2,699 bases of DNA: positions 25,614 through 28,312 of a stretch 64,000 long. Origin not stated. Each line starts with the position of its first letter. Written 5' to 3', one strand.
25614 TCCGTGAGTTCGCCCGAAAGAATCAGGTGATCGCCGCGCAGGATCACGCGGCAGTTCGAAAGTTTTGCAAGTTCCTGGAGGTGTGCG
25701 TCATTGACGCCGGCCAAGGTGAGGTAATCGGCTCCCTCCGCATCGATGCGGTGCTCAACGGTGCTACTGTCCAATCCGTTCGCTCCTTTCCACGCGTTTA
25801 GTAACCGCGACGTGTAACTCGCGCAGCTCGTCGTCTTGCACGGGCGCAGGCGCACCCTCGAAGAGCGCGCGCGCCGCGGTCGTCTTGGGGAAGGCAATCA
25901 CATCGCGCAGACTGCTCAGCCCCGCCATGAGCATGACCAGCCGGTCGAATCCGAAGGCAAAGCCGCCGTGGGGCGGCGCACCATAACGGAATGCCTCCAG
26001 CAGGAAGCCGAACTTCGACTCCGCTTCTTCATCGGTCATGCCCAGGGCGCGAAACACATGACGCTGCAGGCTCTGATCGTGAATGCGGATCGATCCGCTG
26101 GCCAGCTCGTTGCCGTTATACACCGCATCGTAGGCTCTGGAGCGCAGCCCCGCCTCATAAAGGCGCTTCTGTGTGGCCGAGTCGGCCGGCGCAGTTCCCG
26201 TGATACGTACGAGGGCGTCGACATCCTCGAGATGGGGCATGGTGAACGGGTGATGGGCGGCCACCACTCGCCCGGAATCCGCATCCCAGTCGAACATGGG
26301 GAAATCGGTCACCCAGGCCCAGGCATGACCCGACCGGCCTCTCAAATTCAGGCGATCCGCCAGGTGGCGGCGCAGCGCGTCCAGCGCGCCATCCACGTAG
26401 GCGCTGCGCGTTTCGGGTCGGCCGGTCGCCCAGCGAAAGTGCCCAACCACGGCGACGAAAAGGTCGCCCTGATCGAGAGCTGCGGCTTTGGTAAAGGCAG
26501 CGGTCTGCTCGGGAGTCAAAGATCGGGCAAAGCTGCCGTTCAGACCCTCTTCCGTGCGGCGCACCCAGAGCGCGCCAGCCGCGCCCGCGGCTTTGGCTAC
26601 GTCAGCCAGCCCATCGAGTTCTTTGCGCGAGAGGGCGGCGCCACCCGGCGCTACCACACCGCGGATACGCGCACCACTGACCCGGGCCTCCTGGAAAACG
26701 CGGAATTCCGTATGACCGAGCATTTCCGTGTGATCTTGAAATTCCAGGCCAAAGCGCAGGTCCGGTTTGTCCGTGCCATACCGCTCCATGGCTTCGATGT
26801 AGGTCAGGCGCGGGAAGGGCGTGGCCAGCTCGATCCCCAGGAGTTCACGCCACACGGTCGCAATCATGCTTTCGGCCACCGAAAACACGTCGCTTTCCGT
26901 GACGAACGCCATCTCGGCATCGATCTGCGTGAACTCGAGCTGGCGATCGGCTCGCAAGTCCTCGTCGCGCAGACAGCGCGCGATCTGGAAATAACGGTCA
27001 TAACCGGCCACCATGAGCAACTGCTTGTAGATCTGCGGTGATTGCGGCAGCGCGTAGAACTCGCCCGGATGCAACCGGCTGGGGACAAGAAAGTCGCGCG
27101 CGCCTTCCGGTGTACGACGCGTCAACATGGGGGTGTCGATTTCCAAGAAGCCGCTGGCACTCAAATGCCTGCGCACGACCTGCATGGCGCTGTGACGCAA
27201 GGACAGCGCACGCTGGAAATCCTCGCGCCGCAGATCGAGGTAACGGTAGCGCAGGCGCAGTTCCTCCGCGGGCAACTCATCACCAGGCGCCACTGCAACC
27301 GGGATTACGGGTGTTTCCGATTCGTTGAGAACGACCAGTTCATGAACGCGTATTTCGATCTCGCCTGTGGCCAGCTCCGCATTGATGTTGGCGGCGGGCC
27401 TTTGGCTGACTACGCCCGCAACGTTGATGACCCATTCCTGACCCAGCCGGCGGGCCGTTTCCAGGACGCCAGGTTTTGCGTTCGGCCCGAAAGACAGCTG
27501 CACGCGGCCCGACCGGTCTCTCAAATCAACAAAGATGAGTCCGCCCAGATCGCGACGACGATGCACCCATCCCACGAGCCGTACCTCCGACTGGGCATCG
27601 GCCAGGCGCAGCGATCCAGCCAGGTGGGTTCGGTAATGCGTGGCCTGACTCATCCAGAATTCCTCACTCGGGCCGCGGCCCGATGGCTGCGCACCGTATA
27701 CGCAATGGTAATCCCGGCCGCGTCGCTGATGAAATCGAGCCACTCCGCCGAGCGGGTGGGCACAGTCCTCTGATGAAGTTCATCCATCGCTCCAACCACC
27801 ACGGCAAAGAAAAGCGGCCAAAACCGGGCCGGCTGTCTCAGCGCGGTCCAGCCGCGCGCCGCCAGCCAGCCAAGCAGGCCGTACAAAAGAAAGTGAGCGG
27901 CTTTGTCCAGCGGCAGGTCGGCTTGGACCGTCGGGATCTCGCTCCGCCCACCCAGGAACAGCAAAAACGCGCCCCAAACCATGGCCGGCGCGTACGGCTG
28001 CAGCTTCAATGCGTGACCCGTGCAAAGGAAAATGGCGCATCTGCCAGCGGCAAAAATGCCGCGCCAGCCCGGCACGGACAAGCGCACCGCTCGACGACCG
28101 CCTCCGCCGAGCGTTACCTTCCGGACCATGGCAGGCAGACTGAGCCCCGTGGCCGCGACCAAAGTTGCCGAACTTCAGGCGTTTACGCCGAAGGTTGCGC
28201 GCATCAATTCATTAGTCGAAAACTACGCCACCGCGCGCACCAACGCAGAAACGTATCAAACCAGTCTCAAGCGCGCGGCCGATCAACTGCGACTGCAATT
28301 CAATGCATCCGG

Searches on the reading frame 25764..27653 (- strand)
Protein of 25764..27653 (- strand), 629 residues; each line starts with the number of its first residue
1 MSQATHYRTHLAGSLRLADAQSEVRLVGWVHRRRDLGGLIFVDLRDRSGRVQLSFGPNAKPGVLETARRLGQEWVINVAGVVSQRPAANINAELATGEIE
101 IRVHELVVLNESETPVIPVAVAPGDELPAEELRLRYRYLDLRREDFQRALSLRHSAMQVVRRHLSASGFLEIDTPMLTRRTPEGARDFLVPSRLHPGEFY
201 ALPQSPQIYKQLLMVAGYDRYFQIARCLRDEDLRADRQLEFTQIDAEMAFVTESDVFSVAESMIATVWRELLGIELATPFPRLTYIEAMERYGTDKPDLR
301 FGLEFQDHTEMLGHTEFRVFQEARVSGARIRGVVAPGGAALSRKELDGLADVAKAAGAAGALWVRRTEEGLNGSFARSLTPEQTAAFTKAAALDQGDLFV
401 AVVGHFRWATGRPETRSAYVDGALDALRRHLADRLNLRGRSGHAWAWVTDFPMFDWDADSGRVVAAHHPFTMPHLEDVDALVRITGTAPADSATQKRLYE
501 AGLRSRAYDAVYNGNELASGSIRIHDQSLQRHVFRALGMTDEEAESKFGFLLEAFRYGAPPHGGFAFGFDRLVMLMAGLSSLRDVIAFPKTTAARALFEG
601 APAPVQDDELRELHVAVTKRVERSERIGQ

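Call 11: find_related_loci(query=window:25764-27653:-, collection=genome_contigs, flank=6000)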
Query window:25764-27653:- (629 aa) in genome_contigs; peptide patterns used: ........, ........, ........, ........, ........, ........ (x = any residue, [..] = any of these).
599 stretches matched a pattern (row limit reached: there are more); 427 encode a relative of the query (tblastn E <= 1e-3); the best 80 are kept; 80 distinct loci.
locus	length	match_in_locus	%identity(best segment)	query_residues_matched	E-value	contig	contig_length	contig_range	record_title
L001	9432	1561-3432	77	1-624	0e+0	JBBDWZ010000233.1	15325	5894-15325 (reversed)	MAG: Gemmatimonadota bacterium isolate LejiaD_2_62_10 Lejia_D_6111_length_15325_cov_5, whole genome shotgun sequence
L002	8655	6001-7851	65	4-615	0e+0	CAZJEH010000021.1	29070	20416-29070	MAG TPA_asm: uncultured Gemmatimonas sp. isolate SRP268622_co1_219 genome assembly, contig: NODE_3206_length_29070_cov_6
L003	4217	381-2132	48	8-620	0e+0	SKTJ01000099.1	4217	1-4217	MAG: Syntrophomonadaceae bacterium isolate CSSed162cmA_56 CSSed16-2cmA-115921, whole genome shotgun sequence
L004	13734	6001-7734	47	8-620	1e-178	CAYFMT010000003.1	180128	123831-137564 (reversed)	MAG TPA_asm: uncultured bacterium isolate ERP019367_co1_62 genome assembly, contig: NODE_108_length_180128_cov_9.413977,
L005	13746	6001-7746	47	8-617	3e-178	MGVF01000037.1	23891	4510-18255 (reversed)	MAG: Elusimicrobia bacterium RIFOXYA2_FULL_50_26 rifoxya2_full_scaffold_2477, whole genome shotgun sequence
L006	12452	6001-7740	46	8-620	8e-178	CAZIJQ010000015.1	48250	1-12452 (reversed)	MAG TPA_asm: uncultured bacterium isolate SRP200020_co6_38 genome assembly, contig: NODE_387_length_48250_cov_42.905239,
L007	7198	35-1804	47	5-624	5e-178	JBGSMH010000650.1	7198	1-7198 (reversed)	MAG: Phycisphaerae bacterium isolate JTS-AC226 k141_2279169, whole genome shotgun sequence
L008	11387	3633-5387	46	5-618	1e-176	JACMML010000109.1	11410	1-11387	MAG: Phycisphaerae bacterium isolate ES-bin-92 ES-bin-92-contig-k141_3237629, whole genome shotgun sequence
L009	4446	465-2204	46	8-620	0e+0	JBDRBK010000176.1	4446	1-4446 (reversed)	MAG: Candidatus Neomarinimicrobiota bacterium isolate MEGAHIT-group-1.118 k141_4122687, whole genome shotgun sequence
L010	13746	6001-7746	48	7-617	4e-176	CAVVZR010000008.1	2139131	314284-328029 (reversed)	MAG: uncultured Chloroflexia bacterium isolate MFD05442.bin.2.301 genome assembly, contig: contig_5526, whole genome sho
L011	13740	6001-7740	46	8-620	8e-176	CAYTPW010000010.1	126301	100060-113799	MAG TPA_asm: uncultured bacterium isolate SRP167671_co4_21 genome assembly, contig: NODE_45_length_126301_cov_12.804572,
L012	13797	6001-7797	48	4-619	7e-175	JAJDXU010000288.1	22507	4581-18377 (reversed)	MAG: Dehalococcoidia bacterium isolate jk18x27bins.51 k141_518859, whole genome shotgun sequence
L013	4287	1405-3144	45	8-620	0e+0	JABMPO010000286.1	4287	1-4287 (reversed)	MAG: Candidatus Neomarinimicrobiota bacterium isolate bin.522 k141_3637613, whole genome shotgun sequence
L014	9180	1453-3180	46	8-617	6e-174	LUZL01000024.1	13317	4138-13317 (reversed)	MAG: Bacteroidales bacterium Bact_20 Bact_20_contig_115531, whole genome shotgun sequence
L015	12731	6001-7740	46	6-612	1e-172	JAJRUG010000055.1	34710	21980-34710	MAG: Gammaproteobacteria bacterium isolate Dive96_bin10.163 k141_1486130, whole genome shotgun sequence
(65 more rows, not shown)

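Call 79: list_cluster_members(proteins=[window:25767-27653:-, window:30419-31546:+])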
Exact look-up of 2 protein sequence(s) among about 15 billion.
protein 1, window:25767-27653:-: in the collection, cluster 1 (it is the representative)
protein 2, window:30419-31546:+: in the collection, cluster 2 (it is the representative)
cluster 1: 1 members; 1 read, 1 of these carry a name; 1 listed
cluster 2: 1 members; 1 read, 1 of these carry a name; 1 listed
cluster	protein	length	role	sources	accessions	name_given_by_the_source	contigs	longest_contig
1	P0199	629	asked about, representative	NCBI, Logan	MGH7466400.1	MAG: aspartate--tRNA ligase [Longimicrobiales bacterium]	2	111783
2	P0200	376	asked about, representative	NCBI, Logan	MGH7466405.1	MAG: 23S rRNA (adenine(2503)-C(2))-methyltransferase RlmN [Longimicrobiales bacterium]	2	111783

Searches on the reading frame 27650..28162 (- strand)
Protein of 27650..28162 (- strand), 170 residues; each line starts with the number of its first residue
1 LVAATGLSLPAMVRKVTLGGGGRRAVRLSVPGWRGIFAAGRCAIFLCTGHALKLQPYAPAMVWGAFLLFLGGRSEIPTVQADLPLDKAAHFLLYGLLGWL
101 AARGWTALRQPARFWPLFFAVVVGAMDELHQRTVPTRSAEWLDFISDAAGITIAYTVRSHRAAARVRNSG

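Call 8: search_protein_families(library=pfam, proteins=[window:27650-28162:-], max_evalue=0.01)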
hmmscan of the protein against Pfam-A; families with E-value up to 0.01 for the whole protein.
window:27650-28162:- (170 aa): 1 family
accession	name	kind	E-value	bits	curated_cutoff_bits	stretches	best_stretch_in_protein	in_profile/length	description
PF04892.17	VanZ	-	2e-08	35.3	30.1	1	81-156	55-120/126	VanZ like family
